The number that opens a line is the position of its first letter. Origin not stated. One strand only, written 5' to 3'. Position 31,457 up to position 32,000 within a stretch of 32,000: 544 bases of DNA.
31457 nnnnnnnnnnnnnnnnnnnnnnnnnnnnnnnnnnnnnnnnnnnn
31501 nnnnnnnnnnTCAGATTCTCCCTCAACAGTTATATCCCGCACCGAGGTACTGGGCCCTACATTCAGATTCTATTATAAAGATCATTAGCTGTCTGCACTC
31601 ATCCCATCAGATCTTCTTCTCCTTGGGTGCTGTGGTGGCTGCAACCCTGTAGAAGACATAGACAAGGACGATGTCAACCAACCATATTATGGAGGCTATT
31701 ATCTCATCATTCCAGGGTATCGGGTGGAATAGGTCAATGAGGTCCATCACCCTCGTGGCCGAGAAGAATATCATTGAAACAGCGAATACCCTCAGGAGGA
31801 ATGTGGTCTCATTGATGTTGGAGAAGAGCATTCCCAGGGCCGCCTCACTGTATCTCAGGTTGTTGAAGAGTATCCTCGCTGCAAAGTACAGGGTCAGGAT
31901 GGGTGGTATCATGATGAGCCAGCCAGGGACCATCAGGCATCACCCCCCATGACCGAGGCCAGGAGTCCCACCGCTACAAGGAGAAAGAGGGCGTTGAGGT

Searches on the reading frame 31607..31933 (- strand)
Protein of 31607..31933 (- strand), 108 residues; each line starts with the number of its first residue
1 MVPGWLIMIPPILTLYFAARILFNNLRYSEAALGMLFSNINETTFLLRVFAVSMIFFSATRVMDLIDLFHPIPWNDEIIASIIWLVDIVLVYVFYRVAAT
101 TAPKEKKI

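Call 8: search_protein_families(library=pfam, proteins=[window:31607-31933:-], max_evalue=0.01)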
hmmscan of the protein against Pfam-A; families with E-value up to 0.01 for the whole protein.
window:31607-31933:- (108 aa): 0 families

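Call 75: find_encoding_contigs(protein=window:31607-31933:-, flank=10000, max_places=3)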
Protein window:31607-31933:- (108 aa): 6 contigs read that carry it; 3 places shown.
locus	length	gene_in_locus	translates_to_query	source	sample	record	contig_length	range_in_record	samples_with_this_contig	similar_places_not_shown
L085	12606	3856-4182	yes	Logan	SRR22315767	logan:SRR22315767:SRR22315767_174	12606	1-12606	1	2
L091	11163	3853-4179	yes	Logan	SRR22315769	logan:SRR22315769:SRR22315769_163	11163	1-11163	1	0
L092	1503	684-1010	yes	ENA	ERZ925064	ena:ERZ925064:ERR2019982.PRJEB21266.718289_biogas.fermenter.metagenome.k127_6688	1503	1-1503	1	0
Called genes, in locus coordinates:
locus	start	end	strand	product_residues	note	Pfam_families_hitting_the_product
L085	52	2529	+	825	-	PF04851:ResIII, PF00270:DEAD, PF00271:Helicase_C, PF09369:MZB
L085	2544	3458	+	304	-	PF13482:RNase_H_2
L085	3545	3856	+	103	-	-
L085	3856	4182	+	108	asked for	-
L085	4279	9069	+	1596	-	PF13195:DUF4011, PF09848:SLFN-g3_helicase (faint), PF13086:AAA_11 (weak), PF13245:AAA_19 (faint), PF13086:AAA_11 (weak), PF13087:AAA_12, PF18741:MTES_1575, PF11784:DUF3320, +1 more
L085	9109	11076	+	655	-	PF16927:HisKA_7TM, PF00989:PAS, PF08448:PAS_4, PF13426:PAS_9, PF00989:PAS (weak), PF13188:PAS_8 (weak), PF07568:HisKA_2, PF02518:HATPase_c, +1 more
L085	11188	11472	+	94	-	-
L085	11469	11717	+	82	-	-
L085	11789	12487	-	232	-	PF09997:DUF2238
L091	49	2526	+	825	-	PF04851:ResIII, PF00270:DEAD, PF00271:Helicase_C, PF09369:MZB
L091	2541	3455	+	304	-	PF13482:RNase_H_2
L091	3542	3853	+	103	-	-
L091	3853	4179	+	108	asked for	-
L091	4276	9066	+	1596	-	PF13195:DUF4011, PF09848:SLFN-g3_helicase (faint), PF13086:AAA_11 (weak), PF13245:AAA_19 (faint), PF13086:AAA_11 (weak), PF13087:AAA_12, PF18741:MTES_1575, PF11784:DUF3320, +1 more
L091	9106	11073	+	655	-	PF16927:HisKA_7TM, PF00989:PAS, PF08448:PAS_4, PF13426:PAS_9, PF00989:PAS (weak), PF13188:PAS_8 (weak), PF07568:HisKA_2, PF02518:HATPase_c, +1 more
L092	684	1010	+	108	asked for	-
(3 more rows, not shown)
